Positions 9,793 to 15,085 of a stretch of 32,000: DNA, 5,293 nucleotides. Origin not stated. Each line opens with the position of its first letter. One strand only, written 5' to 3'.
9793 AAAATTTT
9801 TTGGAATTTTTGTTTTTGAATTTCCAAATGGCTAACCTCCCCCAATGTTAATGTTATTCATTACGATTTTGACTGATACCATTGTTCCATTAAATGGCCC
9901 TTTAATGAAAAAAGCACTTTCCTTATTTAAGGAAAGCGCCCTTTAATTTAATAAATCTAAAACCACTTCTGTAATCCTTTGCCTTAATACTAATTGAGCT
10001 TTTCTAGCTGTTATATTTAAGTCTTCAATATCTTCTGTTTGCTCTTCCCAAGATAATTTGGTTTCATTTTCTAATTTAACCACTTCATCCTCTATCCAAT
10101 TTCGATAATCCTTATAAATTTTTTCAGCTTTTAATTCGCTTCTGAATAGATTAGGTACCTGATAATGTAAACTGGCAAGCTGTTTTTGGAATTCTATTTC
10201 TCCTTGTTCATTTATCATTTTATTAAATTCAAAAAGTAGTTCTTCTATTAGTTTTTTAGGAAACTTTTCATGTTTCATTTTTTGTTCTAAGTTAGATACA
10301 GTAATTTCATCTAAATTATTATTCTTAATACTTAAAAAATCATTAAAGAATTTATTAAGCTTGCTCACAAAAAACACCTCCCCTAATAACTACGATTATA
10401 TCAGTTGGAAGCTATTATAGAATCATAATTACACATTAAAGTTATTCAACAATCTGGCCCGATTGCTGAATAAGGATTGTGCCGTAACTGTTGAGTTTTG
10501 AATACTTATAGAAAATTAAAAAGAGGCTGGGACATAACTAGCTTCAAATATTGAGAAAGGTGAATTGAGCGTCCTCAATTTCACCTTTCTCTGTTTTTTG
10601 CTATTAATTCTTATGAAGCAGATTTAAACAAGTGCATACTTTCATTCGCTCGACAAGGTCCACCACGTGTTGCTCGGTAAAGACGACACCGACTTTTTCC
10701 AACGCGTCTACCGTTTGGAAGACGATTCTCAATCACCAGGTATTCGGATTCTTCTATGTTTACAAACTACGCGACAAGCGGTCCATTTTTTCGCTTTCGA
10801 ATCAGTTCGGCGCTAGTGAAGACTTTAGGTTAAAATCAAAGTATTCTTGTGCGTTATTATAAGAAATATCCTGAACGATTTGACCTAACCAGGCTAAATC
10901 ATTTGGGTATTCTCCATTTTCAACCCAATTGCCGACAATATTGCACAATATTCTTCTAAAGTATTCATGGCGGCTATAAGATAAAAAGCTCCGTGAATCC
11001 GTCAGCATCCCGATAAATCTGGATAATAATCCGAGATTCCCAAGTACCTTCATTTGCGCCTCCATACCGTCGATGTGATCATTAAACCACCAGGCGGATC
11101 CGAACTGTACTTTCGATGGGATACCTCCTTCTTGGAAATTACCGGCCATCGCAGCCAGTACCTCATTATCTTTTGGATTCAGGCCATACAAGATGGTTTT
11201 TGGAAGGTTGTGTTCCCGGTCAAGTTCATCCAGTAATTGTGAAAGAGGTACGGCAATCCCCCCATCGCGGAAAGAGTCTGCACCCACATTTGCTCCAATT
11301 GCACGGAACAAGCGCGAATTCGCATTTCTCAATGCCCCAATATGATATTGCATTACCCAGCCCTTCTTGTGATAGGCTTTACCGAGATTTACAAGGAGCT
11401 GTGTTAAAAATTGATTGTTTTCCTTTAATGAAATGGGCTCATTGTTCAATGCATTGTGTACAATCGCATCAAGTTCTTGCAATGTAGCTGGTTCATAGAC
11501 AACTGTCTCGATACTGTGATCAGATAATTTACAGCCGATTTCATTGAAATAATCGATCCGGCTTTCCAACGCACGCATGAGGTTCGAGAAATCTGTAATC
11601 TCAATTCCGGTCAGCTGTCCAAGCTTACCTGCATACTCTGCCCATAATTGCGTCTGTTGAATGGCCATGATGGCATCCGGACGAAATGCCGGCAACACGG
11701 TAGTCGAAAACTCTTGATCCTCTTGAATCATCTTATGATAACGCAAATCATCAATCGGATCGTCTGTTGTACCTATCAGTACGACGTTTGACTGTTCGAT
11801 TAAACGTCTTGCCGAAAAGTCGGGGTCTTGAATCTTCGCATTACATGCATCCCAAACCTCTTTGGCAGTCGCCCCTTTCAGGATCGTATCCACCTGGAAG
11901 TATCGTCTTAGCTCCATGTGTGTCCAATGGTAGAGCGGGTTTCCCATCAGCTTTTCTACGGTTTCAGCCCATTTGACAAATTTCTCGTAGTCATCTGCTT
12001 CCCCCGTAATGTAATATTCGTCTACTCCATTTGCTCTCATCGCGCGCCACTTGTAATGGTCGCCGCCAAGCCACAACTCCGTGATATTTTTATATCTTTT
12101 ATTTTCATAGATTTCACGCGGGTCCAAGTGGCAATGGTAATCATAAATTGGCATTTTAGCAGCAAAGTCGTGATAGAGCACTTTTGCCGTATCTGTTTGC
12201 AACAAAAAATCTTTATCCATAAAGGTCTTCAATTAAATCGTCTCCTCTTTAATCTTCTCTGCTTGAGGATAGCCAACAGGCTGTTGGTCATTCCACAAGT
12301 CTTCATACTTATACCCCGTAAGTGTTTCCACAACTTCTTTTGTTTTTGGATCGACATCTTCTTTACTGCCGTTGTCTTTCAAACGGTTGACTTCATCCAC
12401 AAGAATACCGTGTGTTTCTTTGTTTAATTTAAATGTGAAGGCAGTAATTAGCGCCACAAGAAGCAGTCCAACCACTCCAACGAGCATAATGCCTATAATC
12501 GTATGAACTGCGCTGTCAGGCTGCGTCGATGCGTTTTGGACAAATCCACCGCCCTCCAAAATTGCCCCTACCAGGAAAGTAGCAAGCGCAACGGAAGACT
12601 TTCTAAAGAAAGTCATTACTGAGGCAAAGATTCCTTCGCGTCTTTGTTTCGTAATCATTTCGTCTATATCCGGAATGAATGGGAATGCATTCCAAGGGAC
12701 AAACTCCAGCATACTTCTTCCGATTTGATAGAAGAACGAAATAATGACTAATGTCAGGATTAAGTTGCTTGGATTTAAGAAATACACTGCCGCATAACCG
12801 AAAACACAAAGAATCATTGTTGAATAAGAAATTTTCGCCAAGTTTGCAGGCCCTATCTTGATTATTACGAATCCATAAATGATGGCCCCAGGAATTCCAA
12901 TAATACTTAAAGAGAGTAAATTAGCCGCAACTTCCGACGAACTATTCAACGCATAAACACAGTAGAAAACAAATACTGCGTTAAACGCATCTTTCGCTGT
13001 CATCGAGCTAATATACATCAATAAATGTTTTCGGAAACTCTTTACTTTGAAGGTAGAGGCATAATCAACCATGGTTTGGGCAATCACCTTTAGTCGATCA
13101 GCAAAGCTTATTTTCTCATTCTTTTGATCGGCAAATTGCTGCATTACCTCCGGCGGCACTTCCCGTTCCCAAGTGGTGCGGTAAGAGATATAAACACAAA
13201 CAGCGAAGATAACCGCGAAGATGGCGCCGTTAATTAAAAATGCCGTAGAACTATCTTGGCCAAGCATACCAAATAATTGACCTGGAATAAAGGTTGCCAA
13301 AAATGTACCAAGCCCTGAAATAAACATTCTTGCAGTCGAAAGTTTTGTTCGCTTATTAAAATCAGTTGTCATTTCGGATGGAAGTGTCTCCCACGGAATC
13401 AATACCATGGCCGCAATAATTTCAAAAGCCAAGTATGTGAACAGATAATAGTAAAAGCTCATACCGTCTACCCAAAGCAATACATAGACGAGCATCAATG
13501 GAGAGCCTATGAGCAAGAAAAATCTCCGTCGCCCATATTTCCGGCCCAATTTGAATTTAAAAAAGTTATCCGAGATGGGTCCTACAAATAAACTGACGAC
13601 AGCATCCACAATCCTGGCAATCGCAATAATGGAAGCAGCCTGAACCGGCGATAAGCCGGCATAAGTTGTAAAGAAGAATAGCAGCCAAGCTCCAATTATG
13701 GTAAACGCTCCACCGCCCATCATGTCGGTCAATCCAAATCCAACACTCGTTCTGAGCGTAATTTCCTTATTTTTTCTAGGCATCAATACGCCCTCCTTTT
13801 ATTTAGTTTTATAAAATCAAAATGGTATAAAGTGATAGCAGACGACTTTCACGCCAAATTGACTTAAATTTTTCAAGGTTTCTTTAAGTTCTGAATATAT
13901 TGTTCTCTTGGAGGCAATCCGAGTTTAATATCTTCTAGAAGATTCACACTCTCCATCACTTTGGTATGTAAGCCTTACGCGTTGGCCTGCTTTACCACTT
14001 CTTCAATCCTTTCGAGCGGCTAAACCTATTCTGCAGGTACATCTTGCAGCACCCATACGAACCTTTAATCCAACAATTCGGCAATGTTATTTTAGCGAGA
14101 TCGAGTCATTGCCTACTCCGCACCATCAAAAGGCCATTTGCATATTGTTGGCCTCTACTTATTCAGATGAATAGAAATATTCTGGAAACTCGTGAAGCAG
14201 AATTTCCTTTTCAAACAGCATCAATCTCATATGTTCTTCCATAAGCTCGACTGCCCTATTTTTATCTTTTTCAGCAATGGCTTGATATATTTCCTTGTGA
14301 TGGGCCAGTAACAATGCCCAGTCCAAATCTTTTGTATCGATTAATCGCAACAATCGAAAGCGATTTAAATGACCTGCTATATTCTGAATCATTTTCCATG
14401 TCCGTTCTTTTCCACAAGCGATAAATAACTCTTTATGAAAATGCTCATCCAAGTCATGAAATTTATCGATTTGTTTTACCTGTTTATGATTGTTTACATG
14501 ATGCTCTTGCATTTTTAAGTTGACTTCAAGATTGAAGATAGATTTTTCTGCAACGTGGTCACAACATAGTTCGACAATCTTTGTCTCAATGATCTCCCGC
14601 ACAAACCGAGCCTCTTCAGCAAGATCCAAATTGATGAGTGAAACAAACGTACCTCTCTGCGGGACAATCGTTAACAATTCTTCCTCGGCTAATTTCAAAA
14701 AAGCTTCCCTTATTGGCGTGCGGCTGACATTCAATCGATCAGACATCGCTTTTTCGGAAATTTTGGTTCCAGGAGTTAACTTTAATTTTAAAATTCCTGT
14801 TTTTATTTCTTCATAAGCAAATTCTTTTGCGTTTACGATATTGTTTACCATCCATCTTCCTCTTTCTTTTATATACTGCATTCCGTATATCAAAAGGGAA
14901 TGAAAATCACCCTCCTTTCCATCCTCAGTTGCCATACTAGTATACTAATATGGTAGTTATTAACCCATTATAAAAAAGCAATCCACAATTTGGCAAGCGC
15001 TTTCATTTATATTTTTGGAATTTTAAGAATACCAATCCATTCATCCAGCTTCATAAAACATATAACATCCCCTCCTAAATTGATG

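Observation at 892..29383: Very dense, single-orientation family of intergenic hairpin repeats with inverted-repeat ends and compensatory stem changes (candidate mobile terminator element)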

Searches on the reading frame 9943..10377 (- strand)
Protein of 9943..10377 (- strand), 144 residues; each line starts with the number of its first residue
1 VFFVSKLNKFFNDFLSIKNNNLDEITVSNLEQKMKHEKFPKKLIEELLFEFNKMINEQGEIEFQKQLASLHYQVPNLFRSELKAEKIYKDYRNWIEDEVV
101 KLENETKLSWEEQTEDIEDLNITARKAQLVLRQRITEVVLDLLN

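Call 85: search_protein_representatives(protein=window:9943-10377:-)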
Query: 144 residues. Proteins with E-value up to 0.001 (for the whole library): 40; up to 1e-10: 34; up to 1e-30: 5. The best 40 are listed.
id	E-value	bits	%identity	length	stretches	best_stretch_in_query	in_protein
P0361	2.2e-51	189.6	67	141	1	5-143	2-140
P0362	1.1e-32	129.2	49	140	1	8-143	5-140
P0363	2.6e-31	124.7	28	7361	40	20-72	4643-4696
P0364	4.1e-31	124.1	48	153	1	13-143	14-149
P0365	4.9e-31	123.8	48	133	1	4-135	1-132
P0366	1.4e-30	122.3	52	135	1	15-142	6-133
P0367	6.0e-30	120.3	49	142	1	9-143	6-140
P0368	1.1e-29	119.5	51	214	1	22-143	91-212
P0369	7.2e-27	110.3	46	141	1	8-143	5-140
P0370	4.0e-25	104.7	59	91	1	55-142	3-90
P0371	6.0e-25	104.1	48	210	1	20-143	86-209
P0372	8.2e-24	100.4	40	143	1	5-142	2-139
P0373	6.4e-23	97.6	44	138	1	22-143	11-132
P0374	4.6e-22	94.8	41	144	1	20-143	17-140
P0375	5.9e-22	94.4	43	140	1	5-143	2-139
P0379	4.4e-20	88.4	78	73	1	81-144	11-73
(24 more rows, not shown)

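Call 87: find_encoding_contigs(protein=P0361, flank=3000, max_places=4)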
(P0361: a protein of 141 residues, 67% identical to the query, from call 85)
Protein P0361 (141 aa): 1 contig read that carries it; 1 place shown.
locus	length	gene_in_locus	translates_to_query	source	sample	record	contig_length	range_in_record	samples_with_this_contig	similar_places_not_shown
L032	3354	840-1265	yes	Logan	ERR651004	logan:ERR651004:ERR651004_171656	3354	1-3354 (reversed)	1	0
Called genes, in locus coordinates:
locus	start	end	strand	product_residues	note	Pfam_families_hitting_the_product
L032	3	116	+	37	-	?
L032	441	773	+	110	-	PF26328:YolC_YozM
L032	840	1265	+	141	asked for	-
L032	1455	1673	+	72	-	-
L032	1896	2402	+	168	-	-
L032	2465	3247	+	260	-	PF00753:Lactamase_B, PF19583:ODP (faint)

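Call 88: find_encoding_contigs(protein=P0379, flank=3000, max_places=4)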
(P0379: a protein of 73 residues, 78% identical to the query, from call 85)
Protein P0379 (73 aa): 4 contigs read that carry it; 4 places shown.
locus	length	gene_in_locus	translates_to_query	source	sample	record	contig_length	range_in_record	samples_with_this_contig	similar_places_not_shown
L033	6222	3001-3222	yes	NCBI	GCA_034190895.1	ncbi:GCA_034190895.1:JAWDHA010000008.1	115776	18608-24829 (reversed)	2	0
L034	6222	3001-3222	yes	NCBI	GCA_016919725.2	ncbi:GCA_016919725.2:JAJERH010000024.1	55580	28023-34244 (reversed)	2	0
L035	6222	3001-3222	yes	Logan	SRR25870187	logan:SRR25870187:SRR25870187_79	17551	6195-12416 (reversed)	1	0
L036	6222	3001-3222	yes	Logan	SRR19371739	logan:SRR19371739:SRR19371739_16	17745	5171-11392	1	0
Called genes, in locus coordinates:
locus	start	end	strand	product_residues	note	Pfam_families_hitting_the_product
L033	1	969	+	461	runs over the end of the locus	PF01938:TRAM, PF05958:tRNA_U5-meth_tr, PF02475:TRM5-TYW2_MTfase, PF09445:Methyltransf_15 (weak), PF13649:Methyltransf_25 (weak), PF13847:Methyltransf_31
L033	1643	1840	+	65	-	-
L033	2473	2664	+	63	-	-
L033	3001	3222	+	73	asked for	-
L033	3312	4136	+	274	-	PF13228:DUF4037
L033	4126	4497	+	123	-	PF06527:TniQ (weak)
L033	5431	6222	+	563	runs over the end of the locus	PF12729:4HB_MCP_1, PF00672:HAMP (weak), PF11887:Mce4_CUP1 (faint), PF00015:MCPsignal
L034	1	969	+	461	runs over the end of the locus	PF01938:TRAM, PF05958:tRNA_U5-meth_tr, PF02475:TRM5-TYW2_MTfase, PF09445:Methyltransf_15 (weak), PF13649:Methyltransf_25 (weak), PF13847:Methyltransf_31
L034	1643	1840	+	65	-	-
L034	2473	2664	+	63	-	-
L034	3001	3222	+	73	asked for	-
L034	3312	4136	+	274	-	PF13228:DUF4037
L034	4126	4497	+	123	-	PF06527:TniQ (weak)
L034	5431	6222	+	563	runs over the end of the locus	PF12729:4HB_MCP_1, PF00672:HAMP (weak), PF11887:Mce4_CUP1 (faint), PF00015:MCPsignal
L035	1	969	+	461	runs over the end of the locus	PF01938:TRAM, PF05958:tRNA_U5-meth_tr, PF02475:TRM5-TYW2_MTfase, PF09445:Methyltransf_15 (weak), PF13649:Methyltransf_25 (weak), PF13847:Methyltransf_31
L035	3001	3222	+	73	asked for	-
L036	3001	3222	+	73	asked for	-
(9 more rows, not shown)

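Call 94: search_protein_families(library=pfam, proteins=[window:9943-10377:-], max_evalue=0.001)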
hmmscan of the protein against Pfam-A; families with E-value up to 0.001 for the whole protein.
window:9943-10377:- (144 aa): 0 families

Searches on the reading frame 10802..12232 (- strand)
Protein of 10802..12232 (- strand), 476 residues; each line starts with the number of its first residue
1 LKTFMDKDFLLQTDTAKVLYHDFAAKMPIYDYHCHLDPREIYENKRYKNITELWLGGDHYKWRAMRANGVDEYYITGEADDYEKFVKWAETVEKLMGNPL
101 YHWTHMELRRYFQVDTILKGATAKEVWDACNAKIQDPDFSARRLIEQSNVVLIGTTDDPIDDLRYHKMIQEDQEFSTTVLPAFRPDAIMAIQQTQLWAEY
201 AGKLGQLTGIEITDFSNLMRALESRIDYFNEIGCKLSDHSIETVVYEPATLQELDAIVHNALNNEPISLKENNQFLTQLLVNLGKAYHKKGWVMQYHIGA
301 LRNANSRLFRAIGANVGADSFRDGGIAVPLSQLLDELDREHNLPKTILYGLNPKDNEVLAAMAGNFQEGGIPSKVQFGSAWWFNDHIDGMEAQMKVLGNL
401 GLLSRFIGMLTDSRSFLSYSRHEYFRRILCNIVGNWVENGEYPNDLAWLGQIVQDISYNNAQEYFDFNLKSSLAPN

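Call 11: find_encoding_contigs(protein=window:10802-12232:-, flank=10000, max_places=8)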
Protein window:10802-12232:- (476 aa): no gene with exactly this product is on record in the collection.

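Call 13: search_protein_families(library=ncbifam, proteins=[window:10802-12232:-])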
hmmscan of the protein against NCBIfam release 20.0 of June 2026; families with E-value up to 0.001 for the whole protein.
window:10802-12232:- (476 aa): 1 family
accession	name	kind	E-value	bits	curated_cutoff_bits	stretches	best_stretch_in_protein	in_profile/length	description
NF002794.0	PRK02925.1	equivalog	9.1e-197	654.5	387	1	1-467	1-459/459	glucuronate isomerase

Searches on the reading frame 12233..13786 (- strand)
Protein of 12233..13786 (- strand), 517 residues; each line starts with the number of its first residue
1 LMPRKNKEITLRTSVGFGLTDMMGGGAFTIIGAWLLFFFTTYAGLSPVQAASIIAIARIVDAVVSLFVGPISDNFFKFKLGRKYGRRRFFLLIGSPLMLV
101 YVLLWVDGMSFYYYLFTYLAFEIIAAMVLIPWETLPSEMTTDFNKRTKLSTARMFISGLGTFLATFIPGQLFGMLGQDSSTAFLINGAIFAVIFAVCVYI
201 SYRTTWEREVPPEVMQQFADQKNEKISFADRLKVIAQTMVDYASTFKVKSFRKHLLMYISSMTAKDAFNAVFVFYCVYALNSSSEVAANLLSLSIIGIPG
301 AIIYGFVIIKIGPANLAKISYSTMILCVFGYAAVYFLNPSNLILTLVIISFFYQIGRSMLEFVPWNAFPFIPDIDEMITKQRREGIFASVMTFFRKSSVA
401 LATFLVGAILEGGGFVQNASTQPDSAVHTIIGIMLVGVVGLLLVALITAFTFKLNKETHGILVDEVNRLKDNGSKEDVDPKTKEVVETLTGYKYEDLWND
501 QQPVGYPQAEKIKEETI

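Call 13: search_protein_families(library=ncbifam, proteins=[window:12233-13786:-])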
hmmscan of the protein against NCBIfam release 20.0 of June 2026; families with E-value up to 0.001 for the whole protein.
window:12233-13786:- (517 aa): 5 families
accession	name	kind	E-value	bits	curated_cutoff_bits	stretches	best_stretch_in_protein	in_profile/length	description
TIGR00792.1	gph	subfamily_domain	1.2e-46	159.3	231.35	1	15-466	2-434/437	glycoside-pentoside-hexuronide (GPH):cation symporter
NF007353.0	PRK09848.1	equivalog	2.8e-32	112.1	528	1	6-472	2-447/457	glucuronide transporter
NF007237.0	PRK09669.1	subfamily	4.9e-28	98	610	1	7-470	4-446/461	putative symporter YagG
NF007749.0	PRK10429.1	equivalog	1.6e-24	86.6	456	1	8-480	2-461/473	melibiose:sodium transporter MelB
NF008526.0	PRK11462.1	equivalog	2.1e-14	53.1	836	1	7-469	4-445/460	glycoside-pentoside-hexuronide family transporter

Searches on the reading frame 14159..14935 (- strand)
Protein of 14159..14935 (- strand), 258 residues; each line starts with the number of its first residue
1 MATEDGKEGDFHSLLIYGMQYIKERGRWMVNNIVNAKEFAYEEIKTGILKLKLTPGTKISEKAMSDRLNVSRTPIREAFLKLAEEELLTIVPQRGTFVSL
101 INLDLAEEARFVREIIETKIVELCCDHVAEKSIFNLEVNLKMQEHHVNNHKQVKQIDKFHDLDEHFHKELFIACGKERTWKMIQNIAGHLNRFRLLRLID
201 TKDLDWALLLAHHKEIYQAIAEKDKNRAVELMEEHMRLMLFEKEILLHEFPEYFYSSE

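Call 13: search_protein_families(library=ncbifam, proteins=[window:14159-14935:-])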
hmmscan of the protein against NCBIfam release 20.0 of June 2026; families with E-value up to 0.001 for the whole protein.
window:14159-14935:- (258 aa): 14 families
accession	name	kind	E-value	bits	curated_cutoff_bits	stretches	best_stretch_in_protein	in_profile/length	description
TIGR03338.1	phnR_burk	equivalog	1.2e-27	96.9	271.5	1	42-236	18-206/212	phosphonate utilization associated transcriptional regulator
NF008576.0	PRK11534.1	equivalog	5e-14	52.5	218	1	40-236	12-210/225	DNA-binding transcriptional regulator CsiR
NF003011.0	PRK03837.1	subfamily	3.3e-09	36.7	260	1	110-237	108-227/241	transcriptional regulator NanR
NF052282.1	PLP_TF_PdxR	equivalog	1.1e-08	34.6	320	1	41-117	7-77/448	MocR-like pyridoxine biosynthesis transcription factor PdxR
NF008504.0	PRK11414.1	equivalog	1.8e-08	34.4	225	1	52-147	28-123/221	GntR family transcriptional regulator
NF007741.0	PRK10421.1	equivalog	4e-07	29.7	311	1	43-102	15-75/262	transcriptional regulator LldR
TIGR02018.2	his_ut_repres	equivalog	1.4e-05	24.6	220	1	42-99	6-64/226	histidine utilization transcriptional repressor HutC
NF052285.1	GABA_TF_GabR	exception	3.5e-05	22.8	600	1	41-152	5-125/456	MocR-like transcriptional regulator GabR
NF007001.0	PRK09464.1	equivalog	6.9e-05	22.6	330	0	43-236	18-225/254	pyruvate dehydrogenase complex transcriptional repressor PdhR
NF003444.0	PRK04984.1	equivalog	0.00042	19.9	189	0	37-99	9-72/239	fatty acid metabolism transcriptional regulator FadR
NF047563.1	modulin_PmtR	equivalog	0.00045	20.2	200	1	41-124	18-100/125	PSM export ABC transporter transcriptional regulator PmtR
TIGR02325.1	C_P_lyase_phnF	equivalog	0.00047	19.7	156.8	1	42-116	15-92/238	phosphonate metabolism transcriptional regulator PhnF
NF007292.0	PRK09764.1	equivalog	0.00084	18.6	281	0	44-158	14-122/240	GntR family transcriptional regulator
TIGR02404.1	trehalos_R_Bsub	equivalog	0.00094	18.9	211.95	0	41-98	6-64/233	trehalose operon repressor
